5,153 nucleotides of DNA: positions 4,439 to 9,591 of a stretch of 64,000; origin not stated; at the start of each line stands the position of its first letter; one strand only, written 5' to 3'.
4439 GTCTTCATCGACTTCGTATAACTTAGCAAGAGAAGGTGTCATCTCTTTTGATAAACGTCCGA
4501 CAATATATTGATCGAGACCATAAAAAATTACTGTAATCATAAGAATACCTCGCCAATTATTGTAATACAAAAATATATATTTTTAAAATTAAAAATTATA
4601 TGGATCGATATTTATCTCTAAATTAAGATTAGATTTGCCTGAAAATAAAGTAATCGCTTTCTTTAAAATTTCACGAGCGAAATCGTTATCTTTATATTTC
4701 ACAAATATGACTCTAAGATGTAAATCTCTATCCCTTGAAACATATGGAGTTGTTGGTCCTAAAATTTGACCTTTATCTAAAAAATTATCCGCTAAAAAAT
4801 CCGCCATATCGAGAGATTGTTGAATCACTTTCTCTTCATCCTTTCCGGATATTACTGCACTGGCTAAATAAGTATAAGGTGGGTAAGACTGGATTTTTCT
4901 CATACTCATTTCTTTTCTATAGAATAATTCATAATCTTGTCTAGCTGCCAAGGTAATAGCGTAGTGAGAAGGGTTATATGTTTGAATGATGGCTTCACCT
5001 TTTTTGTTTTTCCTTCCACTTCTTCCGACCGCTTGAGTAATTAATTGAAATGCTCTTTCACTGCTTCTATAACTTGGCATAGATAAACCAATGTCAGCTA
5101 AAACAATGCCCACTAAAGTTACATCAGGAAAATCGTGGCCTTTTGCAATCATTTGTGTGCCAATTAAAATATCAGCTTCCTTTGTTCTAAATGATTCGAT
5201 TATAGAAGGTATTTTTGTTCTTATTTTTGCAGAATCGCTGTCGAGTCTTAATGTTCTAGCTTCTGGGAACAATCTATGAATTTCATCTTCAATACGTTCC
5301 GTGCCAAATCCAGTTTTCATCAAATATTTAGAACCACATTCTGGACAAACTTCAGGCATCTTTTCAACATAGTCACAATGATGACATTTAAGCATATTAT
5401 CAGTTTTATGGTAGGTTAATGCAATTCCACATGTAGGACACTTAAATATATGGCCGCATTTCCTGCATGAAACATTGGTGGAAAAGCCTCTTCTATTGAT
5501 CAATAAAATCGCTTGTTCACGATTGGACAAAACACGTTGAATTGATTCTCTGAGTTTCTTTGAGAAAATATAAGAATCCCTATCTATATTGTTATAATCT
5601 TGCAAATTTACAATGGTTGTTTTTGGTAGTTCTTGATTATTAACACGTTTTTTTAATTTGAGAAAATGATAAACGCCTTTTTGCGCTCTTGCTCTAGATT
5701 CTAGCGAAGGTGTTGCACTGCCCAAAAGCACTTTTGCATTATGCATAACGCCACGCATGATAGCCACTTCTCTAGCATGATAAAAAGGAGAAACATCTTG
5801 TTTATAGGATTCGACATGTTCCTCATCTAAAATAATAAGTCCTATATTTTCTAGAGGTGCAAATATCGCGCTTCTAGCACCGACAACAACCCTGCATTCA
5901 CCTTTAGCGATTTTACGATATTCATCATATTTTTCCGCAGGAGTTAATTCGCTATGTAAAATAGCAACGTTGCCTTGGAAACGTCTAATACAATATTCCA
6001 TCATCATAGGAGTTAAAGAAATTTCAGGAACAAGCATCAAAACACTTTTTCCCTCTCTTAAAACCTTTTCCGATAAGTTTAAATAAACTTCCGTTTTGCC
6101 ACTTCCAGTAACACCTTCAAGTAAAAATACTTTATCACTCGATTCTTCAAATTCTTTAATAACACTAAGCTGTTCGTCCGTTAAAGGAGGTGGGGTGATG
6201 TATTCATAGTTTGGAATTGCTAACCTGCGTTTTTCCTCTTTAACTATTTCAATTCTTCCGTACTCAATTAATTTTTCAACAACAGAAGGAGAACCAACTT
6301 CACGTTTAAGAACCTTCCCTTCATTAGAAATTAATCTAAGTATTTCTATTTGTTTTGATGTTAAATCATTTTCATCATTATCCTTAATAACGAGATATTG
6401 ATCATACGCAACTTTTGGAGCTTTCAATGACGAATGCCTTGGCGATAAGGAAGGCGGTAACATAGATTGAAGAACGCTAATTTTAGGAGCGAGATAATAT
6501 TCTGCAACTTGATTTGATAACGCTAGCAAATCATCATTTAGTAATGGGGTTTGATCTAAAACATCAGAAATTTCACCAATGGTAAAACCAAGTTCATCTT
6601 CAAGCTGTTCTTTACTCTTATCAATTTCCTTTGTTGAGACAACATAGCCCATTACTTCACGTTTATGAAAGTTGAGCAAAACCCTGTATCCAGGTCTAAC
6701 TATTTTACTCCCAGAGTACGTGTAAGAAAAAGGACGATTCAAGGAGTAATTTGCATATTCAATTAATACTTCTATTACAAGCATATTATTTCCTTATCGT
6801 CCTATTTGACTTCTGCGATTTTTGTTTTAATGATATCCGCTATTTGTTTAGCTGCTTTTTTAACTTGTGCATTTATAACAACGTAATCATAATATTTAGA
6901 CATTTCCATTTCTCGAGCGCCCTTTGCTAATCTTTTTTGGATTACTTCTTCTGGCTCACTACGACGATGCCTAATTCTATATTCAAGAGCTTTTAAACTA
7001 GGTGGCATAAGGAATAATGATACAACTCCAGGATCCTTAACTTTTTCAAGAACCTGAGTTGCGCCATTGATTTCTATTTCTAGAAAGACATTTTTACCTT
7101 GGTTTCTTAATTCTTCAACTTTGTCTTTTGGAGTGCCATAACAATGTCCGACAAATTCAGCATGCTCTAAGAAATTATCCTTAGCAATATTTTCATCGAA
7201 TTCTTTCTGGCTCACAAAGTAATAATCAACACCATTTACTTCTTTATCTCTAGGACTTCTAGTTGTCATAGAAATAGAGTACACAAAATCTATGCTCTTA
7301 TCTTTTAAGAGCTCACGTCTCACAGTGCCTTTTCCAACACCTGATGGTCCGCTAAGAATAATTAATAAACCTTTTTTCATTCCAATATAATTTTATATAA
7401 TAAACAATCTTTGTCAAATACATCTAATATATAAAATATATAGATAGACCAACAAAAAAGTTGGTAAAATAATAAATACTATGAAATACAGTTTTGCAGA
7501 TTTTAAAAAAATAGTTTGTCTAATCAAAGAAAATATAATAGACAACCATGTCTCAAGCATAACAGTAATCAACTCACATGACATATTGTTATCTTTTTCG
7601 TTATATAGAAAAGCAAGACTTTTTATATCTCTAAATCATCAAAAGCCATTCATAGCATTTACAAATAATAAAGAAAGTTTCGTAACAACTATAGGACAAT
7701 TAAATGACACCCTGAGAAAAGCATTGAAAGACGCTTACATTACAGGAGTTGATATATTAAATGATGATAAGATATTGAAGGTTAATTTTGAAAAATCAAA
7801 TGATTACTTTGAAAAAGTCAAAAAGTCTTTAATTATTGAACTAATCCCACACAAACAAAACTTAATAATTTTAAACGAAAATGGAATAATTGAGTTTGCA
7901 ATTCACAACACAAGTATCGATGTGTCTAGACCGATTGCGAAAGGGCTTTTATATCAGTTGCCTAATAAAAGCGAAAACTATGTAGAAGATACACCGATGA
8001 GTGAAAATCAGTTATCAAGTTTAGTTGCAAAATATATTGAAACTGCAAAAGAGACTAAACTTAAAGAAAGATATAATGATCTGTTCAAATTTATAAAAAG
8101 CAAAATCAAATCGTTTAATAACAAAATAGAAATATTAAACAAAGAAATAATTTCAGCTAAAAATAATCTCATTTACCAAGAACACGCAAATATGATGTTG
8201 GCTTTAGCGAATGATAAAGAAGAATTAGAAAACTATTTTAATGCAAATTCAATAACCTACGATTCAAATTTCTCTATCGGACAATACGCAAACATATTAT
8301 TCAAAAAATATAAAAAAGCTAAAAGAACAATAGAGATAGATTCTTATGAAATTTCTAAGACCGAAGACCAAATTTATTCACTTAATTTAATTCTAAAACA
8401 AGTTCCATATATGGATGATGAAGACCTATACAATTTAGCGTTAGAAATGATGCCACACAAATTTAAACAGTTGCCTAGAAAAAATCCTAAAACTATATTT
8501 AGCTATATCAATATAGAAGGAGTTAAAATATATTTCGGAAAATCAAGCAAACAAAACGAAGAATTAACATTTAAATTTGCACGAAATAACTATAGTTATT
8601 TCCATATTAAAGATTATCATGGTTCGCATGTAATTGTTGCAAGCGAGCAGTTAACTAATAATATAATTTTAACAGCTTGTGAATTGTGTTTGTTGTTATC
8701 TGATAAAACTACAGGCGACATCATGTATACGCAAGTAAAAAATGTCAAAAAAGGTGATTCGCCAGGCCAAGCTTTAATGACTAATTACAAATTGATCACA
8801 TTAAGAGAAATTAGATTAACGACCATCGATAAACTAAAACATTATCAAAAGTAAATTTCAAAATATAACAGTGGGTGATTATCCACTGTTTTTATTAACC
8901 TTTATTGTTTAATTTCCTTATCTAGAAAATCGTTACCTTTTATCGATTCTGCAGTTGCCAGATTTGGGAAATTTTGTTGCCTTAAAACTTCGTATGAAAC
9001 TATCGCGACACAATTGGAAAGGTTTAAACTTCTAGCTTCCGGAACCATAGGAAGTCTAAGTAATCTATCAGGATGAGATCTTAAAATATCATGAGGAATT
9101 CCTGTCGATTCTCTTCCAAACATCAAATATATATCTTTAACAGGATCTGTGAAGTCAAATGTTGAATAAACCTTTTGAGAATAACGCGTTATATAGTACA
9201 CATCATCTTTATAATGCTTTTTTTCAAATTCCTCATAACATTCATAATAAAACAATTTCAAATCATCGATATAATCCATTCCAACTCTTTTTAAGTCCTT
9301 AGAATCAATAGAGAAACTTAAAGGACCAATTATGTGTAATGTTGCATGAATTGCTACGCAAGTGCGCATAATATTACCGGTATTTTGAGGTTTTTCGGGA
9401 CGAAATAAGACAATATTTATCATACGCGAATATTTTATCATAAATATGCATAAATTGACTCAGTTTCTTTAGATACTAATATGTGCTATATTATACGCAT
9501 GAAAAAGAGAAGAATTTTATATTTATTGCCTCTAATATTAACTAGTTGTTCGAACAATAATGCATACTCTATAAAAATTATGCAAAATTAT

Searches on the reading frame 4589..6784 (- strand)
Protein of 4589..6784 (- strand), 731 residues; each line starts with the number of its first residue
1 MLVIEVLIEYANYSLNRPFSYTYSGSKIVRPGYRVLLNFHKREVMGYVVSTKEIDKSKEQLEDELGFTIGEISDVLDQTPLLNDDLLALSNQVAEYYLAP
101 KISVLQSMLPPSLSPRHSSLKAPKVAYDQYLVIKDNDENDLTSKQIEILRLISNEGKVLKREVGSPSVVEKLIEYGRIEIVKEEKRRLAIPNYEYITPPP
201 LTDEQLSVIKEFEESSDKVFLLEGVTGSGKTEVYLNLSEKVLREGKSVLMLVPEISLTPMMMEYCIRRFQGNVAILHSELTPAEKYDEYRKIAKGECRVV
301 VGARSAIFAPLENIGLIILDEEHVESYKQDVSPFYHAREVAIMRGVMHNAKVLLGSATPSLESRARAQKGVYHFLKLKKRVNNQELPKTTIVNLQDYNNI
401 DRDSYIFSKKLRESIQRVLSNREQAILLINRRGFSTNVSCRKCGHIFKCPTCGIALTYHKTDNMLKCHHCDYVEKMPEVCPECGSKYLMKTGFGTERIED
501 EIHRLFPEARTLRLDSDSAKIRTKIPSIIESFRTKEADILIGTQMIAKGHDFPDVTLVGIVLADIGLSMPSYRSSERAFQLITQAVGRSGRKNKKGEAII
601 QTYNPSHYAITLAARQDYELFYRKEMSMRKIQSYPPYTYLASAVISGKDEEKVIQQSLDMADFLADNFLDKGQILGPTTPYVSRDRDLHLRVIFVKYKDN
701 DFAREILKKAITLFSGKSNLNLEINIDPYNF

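Call 54: search_protein_families(library=pfam, proteins=[window:4589-6784:-], max_evalue=0.00001)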
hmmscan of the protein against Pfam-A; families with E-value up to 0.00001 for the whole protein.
window:4589-6784:- (731 aa): 6 families
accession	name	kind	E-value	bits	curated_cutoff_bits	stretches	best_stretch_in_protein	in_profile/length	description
PF17764.6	PriA_3primeBD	-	3.7e-17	62.4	22.7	1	6-110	2-96/96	3'DNA-binding domain (3'BD)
PF00270.35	DEAD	-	1.3e-16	61.2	26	1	203-362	2-162/167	DEAD/DEAH box helicase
PF04851.21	ResIII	-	3.4e-13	50.3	22.5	1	201-360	4-163/164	Type III restriction enzyme, res subunit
PF00271.37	Helicase_C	-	2.1e-11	44.5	23.5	1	509-592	40-109/110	Helicase conserved C-terminal domain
PF18319.7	Zn_ribbon_PriA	-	2.9e-10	40.3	26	1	449-475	1-27/27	PriA DNA helicase Cys-rich region (CRR) domain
PF18074.6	PriA_C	-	3.4e-10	41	26.9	1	636-728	1-95/95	Primosomal protein N C-terminal domain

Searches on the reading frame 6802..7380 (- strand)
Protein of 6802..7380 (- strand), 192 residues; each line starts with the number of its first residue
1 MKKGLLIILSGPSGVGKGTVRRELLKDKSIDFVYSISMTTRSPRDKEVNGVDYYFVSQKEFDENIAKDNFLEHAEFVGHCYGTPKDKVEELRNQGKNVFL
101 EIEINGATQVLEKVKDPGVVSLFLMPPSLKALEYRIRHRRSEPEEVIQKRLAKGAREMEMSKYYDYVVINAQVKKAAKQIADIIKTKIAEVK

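Call 54: search_protein_families(library=pfam, proteins=[window:6802-7380:-], max_evalue=0.00001)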
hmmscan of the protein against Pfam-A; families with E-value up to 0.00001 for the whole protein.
window:6802-7380:- (192 aa): 1 family
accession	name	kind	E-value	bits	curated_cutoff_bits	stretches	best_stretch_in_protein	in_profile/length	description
PF00625.27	Guanylate_kin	-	8.9e-50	169.3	25.2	1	6-186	4-181/182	Guanylate kinase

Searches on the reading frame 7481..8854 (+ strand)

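Call 54: search_protein_families(library=pfam, proteins=[window:7481-8854:+], max_evalue=0.00001)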
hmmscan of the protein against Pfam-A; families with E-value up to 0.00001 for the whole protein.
window:7481-8854:+ (457 aa): 2 families
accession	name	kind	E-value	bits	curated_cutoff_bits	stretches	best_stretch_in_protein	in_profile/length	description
PF05833.16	NFACT_N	-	7.1e-26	91.4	31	2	10-166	7-167/456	NFACT N-terminal and middle domains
PF05670.18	NFACT-R_1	-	8.5e-11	42.8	29.8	1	340-432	3-103/112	NFACT protein RNA binding domain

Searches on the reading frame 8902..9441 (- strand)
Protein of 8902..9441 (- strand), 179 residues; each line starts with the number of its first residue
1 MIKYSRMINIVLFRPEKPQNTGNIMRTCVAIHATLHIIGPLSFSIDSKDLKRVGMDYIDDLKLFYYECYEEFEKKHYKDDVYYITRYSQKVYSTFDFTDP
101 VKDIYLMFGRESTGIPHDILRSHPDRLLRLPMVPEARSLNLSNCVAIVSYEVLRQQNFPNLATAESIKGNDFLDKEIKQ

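Call 54: search_protein_families(library=pfam, proteins=[window:8902-9441:-], max_evalue=0.00001)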
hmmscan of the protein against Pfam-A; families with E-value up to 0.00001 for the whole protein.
window:8902-9441:- (179 aa): 1 family
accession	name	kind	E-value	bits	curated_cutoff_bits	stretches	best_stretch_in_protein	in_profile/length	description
PF00588.24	SpoU_methylase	-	8.3e-31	107.4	29.7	1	8-150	2-142/142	SpoU rRNA Methylase family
